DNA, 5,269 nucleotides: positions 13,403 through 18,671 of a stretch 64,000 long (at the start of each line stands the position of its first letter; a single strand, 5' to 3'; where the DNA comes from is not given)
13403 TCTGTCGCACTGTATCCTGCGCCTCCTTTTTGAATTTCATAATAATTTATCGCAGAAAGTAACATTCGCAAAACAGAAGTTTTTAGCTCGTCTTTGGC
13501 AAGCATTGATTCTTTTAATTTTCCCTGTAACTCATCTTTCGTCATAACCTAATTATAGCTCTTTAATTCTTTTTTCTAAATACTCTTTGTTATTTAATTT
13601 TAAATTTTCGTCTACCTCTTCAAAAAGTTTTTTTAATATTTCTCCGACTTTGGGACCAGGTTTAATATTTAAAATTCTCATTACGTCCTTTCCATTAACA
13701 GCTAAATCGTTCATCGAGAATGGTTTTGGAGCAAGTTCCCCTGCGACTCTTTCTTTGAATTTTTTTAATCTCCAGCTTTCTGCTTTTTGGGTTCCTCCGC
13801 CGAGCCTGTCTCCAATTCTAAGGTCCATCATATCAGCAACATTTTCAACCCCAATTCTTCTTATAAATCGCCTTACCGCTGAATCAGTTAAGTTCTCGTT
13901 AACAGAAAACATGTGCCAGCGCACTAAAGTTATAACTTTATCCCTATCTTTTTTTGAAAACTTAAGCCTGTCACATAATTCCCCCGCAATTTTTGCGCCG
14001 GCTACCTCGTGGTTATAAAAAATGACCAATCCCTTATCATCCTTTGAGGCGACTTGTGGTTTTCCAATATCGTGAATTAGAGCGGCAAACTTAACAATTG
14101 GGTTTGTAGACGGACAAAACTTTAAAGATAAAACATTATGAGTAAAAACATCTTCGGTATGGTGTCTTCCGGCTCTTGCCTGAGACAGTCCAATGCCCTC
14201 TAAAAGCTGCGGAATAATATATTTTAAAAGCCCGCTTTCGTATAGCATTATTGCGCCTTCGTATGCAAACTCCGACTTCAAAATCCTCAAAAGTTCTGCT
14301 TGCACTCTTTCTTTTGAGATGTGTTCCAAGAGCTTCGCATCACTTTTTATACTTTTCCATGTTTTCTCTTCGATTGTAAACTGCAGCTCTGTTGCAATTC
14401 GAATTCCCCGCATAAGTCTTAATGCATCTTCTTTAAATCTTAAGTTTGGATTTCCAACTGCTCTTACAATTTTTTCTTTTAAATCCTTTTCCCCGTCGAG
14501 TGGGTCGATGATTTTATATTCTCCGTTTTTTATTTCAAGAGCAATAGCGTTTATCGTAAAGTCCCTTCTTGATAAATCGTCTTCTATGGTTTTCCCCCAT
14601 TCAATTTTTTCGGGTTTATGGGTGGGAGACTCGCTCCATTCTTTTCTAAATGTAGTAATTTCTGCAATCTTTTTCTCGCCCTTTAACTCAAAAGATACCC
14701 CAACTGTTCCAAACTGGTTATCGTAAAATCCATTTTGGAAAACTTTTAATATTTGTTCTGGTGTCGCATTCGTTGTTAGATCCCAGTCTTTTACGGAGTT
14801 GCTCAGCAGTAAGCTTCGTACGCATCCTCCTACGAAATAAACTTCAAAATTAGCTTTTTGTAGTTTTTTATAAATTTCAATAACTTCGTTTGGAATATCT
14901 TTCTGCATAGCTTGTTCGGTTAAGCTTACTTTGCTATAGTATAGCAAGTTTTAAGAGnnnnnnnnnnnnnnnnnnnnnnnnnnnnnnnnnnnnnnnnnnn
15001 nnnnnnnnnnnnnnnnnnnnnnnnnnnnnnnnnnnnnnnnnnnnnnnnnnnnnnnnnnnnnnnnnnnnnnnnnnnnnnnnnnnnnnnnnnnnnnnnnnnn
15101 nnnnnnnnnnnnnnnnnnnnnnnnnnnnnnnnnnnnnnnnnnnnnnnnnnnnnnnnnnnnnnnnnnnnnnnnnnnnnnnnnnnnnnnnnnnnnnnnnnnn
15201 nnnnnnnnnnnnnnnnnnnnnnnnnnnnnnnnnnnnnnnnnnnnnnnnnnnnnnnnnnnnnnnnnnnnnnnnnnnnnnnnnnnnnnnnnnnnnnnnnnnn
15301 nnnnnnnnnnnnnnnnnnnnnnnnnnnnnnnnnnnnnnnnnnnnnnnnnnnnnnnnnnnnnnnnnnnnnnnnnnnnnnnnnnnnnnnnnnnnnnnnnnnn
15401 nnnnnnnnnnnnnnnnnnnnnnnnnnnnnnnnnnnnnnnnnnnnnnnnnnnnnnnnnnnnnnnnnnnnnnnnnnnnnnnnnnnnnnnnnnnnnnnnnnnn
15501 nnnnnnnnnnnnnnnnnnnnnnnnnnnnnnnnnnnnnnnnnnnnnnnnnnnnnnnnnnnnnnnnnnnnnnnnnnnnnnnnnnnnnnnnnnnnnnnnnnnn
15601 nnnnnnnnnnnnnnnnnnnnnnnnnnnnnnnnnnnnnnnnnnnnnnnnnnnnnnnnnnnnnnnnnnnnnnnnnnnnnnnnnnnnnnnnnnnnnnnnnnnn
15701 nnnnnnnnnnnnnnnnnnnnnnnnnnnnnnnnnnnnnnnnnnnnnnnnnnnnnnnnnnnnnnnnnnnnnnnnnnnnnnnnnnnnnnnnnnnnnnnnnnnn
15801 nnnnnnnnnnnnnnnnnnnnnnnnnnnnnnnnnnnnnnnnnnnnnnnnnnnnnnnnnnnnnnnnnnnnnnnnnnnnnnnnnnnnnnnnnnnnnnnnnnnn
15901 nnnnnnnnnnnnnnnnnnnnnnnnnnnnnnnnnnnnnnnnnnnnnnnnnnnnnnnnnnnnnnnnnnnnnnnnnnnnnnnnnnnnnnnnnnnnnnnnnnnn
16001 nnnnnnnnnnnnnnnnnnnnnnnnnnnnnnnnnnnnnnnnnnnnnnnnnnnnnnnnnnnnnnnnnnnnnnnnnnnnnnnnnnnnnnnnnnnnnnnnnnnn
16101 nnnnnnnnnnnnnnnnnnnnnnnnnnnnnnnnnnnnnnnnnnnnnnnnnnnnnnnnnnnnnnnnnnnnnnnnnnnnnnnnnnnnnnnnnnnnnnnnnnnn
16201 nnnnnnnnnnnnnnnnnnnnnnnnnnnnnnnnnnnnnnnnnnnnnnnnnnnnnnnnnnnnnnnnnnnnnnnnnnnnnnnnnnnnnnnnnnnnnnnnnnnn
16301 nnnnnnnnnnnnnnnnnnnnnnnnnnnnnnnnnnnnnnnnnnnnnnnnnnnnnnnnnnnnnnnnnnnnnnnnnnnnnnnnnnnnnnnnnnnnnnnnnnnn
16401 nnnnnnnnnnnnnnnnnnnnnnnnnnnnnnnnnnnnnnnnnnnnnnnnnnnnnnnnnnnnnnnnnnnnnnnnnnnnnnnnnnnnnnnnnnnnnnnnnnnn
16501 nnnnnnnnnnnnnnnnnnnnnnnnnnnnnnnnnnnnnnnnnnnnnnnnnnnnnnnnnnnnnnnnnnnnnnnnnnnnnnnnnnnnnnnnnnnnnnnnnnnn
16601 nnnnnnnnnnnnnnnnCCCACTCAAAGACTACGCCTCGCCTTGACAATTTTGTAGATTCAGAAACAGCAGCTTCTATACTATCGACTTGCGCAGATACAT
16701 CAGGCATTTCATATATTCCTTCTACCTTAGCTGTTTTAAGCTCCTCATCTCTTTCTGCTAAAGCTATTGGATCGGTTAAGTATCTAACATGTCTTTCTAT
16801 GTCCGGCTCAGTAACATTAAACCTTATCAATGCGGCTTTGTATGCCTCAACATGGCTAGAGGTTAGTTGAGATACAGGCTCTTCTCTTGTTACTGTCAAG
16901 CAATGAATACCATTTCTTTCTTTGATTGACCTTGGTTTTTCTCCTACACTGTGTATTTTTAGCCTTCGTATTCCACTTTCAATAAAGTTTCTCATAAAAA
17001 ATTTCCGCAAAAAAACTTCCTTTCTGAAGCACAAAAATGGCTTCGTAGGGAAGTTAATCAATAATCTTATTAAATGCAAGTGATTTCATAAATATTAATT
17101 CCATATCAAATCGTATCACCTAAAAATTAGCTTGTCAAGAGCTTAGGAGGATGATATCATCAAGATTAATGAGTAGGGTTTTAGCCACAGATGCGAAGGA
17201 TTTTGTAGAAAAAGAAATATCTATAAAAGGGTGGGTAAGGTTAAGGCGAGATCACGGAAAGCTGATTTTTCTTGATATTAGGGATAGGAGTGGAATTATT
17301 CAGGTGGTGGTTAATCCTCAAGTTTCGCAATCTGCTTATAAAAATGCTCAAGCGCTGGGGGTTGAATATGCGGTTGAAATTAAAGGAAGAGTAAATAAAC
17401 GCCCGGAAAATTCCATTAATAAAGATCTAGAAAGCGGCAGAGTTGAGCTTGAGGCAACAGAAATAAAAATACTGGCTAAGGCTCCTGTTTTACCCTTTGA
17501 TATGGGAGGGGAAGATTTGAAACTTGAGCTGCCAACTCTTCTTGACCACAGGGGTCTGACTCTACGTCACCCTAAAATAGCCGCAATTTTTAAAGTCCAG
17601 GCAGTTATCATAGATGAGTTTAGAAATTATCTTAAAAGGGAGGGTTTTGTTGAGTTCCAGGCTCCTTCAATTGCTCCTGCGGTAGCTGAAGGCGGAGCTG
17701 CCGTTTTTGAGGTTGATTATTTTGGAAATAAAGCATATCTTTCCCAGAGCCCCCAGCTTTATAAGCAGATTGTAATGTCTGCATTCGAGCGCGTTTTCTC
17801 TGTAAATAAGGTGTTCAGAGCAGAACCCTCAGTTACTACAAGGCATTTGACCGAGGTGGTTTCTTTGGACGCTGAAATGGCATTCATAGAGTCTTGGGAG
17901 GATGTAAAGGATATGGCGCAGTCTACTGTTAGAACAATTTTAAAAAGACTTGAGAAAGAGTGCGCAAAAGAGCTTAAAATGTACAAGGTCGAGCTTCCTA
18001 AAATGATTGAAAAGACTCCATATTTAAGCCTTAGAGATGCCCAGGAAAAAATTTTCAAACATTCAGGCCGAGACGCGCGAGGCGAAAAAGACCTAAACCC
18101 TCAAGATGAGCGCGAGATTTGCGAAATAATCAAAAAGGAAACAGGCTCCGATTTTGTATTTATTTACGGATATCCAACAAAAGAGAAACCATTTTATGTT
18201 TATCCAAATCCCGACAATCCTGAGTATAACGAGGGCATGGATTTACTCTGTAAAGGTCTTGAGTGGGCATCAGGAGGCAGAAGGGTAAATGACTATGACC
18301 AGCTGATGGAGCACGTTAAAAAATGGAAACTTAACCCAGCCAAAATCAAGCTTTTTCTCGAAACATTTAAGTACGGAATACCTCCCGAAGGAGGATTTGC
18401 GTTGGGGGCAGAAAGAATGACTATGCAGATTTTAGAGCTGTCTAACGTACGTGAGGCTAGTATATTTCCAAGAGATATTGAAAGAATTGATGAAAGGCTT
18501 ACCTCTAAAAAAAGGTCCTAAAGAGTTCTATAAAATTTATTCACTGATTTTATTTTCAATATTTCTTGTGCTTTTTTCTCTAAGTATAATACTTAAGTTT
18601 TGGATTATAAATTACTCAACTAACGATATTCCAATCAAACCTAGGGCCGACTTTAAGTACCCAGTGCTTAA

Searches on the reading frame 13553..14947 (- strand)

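Call 6: search_protein_families(library=pfam, proteins=[window:13553-14947:-], max_evalue=0.001)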
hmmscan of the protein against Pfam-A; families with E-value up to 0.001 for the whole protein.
window:13553-14947:- (464 aa): 4 families
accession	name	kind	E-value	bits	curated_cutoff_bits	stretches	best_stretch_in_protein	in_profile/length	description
PF01743.26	PolyA_pol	-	8.3e-32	110.6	23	1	36-162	1-126/126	Poly A polymerase head domain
PF12627.12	PolyA_pol_RNAbd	-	1.5e-18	66.7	22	1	190-248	2-60/64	Probable RNA and SrmB- binding site of polymerase A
PF13735.12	tRNA_NucTran2_2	-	2.3e-11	44.3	27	1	321-458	24-146/149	tRNA nucleotidyltransferase domain 2 putative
PF01966.28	HD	-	2.6e-09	37.8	22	1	285-350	27-90/116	HD domain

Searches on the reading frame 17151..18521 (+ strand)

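Call 6: search_protein_families(library=pfam, proteins=[window:17151-18521:+], max_evalue=0.001)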
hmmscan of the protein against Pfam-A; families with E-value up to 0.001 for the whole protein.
window:17151-18521:+ (456 aa): 2 families
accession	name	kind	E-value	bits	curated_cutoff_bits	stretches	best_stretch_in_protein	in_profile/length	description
PF00152.25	tRNA-synt_2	-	1.4e-73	248.1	25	1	129-442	4-307/308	tRNA synthetases class II (D, K and N)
PF01336.31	tRNA_anti-codon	-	1.4e-18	67.1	27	1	23-108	1-75/75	OB-fold nucleic acid binding domain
